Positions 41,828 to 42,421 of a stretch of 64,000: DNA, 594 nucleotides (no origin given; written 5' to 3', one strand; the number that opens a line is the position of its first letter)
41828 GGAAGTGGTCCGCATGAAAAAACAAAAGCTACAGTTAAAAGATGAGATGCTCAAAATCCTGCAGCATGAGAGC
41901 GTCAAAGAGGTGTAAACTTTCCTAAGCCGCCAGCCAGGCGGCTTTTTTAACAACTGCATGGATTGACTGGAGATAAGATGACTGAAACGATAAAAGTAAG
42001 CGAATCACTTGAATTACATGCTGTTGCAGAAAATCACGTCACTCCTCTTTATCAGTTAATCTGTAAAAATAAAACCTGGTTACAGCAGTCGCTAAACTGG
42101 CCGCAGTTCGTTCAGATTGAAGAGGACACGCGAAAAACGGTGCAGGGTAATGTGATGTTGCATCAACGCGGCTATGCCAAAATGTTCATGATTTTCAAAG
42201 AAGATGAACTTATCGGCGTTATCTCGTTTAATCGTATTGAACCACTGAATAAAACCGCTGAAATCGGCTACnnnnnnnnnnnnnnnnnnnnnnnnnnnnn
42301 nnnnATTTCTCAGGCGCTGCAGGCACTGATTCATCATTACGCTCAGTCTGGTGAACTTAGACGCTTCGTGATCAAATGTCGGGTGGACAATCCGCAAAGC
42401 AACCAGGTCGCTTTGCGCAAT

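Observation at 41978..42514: rimL carries a premature TGA in place of a conserved tryptophan codon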

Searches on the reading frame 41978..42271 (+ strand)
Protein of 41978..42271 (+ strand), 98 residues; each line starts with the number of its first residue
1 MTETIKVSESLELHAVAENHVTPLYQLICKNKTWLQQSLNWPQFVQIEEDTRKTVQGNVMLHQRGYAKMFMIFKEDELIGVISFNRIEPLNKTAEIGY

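Call 54: list_cluster_members(proteins=[window:41978-42271:+, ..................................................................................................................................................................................])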
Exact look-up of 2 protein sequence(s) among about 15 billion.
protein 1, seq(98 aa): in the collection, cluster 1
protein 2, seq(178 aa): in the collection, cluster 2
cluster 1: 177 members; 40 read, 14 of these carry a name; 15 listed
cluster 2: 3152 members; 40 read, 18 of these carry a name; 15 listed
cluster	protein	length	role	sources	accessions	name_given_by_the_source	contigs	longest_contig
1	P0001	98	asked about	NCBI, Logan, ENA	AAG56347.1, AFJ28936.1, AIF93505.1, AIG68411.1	hypothetical protein OkiPb00406_37280 [Escherichia coli] | hypothetical protein Z2291 [Escherichia coli O157:H7 str. EDL933]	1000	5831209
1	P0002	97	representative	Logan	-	-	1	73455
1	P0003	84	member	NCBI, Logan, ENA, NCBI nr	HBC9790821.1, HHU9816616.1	TPA: 50S ribosomal protein L7/L12-serine acetyltransferase, partial [Escherichia coli] | 50S ribosomal protein L7/L12-serine acetyltransferase [Escherichia coli]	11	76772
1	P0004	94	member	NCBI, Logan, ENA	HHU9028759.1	TPA: 50S ribosomal protein L7/L12-serine acetyltransferase, partial [Escherichia coli]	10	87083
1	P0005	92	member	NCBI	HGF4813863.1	TPA: 50S ribosomal protein L7/L12-serine acetyltransferase, partial [Escherichia coli]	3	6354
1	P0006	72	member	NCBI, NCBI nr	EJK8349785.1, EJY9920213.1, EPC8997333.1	50S ribosomal protein L7/L12-serine acetyltransferase, partial [Shigella sonnei] | 50S ribosomal protein L7/L12-serine acetyltransferase [Shigella flexneri]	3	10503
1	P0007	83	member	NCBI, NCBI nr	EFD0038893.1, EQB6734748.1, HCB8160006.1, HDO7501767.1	50S ribosomal protein L7/L12-serine acetyltransferase, partial [Escherichia coli] | 50S ribosomal protein L7/L12-serine acetyltransferase [Escherichia coli]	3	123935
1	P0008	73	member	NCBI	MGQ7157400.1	50S ribosomal protein L7/L12-serine acetyltransferase, partial [Escherichia coli]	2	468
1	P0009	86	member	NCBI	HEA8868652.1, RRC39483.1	TPA: 50S ribosomal protein L7/L12-serine acetyltransferase, partial [Escherichia coli]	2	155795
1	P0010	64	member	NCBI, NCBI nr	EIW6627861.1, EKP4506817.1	50S ribosomal protein L7/L12-serine acetyltransferase, partial [Escherichia coli] | 50S ribosomal protein L7/L12-serine acetyltransferase [Escherichia coli]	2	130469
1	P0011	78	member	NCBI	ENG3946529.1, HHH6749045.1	TPA: 50S ribosomal protein L7/L12-serine acetyltransferase, partial [Escherichia coli]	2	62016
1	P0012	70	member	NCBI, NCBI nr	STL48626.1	ribosomal-protein-serine N-acetyltransferase [Escherichia coli]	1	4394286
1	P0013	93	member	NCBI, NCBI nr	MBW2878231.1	hypothetical protein KX278_20740, partial [Escherichia coli] | hypothetical protein [Escherichia coli]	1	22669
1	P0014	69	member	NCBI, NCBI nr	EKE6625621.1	50S ribosomal protein L7/L12-serine acetyltransferase, partial [Shigella sonnei] | 50S ribosomal protein L7/L12-serine acetyltransferase [Shigella sonnei]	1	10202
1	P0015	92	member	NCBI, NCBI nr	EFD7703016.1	50S ribosomal protein L7/L12-serine acetyltransferase, partial [Escherichia coli] | 50S ribosomal protein L7/L12-serine acetyltransferase [Escherichia coli]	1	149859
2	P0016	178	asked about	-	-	50S ribosomal protein L7/L12-serine acetyltransferase [Escherichia coli]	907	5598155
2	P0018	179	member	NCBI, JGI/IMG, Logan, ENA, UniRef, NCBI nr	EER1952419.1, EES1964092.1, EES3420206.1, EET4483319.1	50S ribosomal protein L7/L12-serine acetyltransferase [Escherichia coli] | 50S ribosomal protein L7/L12-serine acetyltransferase n=1 Tax=Escherichia coli TaxID=562 ...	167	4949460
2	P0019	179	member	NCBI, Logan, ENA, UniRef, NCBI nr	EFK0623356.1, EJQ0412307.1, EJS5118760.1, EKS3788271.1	TPA: 50S ribosomal protein L7/L12-serine acetyltransferase [Escherichia coli] | 50S ribosomal protein L7/L12-serine acetyltransferase n=1 Tax=Escherichia coli TaxID=562 ... | 50S ribosomal protein L7/L12-serine acetyltransferase [Escherichia coli]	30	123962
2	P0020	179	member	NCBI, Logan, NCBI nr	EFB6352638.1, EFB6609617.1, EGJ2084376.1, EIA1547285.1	50S ribosomal protein L7/L12-serine acetyltransferase [Escherichia coli]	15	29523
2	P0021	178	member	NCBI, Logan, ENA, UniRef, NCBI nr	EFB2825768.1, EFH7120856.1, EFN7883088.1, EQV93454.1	50S ribosomal protein L7/L12-serine acetyltransferase [Escherichia coli] | 50S ribosomal protein L7/L12-serine acetyltransferase n=1 Tax=Escherichia TaxID=561 ... | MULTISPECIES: 50S ribosomal protein L7/L12-serine acetyltransferase [Escherichia]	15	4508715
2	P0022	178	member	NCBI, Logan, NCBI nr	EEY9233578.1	50S ribosomal protein L7/L12-serine acetyltransferase [Escherichia coli]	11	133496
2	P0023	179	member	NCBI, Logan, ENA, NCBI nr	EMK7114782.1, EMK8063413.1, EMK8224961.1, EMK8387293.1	50S ribosomal protein L7/L12-serine acetyltransferase [Escherichia coli]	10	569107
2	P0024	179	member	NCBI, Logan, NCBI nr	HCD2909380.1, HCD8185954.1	TPA: 50S ribosomal protein L7/L12-serine acetyltransferase [Escherichia coli] | 50S ribosomal protein L7/L12-serine acetyltransferase [Escherichia coli]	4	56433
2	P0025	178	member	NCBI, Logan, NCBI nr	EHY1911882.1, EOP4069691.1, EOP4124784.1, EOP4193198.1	50S ribosomal protein L7/L12-serine acetyltransferase [Escherichia coli]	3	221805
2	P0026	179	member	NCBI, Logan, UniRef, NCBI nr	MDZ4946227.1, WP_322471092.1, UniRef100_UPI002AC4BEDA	50S ribosomal protein L7/L12-serine acetyltransferase [Escherichia coli] | 50S ribosomal protein L7/L12-serine acetyltransferase n=1 Tax=Escherichia coli TaxID=562 ...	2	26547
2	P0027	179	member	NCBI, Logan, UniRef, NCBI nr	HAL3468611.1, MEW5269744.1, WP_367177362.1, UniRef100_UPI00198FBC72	50S ribosomal protein L7/L12-serine acetyltransferase [Escherichia coli] | 50S ribosomal protein L7/L12-serine acetyltransferase n=1 Tax=Escherichia coli TaxID=562 ...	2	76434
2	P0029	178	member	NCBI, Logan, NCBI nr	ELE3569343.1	50S ribosomal protein L7/L12-serine acetyltransferase [Escherichia coli]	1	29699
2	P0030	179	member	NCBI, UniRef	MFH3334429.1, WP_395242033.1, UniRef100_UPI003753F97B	50S ribosomal protein L7/L12-serine acetyltransferase [Escherichia coli] | 50S ribosomal protein L7/L12-serine acetyltransferase n=1 Tax=Escherichia coli TaxID=562 ...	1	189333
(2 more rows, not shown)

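Call 62: search_protein_families(proteins=[window:41978-42271:+], library=ncbifam, max_evalue=0.001)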
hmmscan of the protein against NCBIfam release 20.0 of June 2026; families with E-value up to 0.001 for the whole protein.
seq(98 aa): 1 family
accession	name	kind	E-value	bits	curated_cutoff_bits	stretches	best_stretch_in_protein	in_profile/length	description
NF007539.0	PRK10151.1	equivalog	8.5e-56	188.4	184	1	1-98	1-98/179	50S ribosomal protein L7/L12-serine acetyltransferase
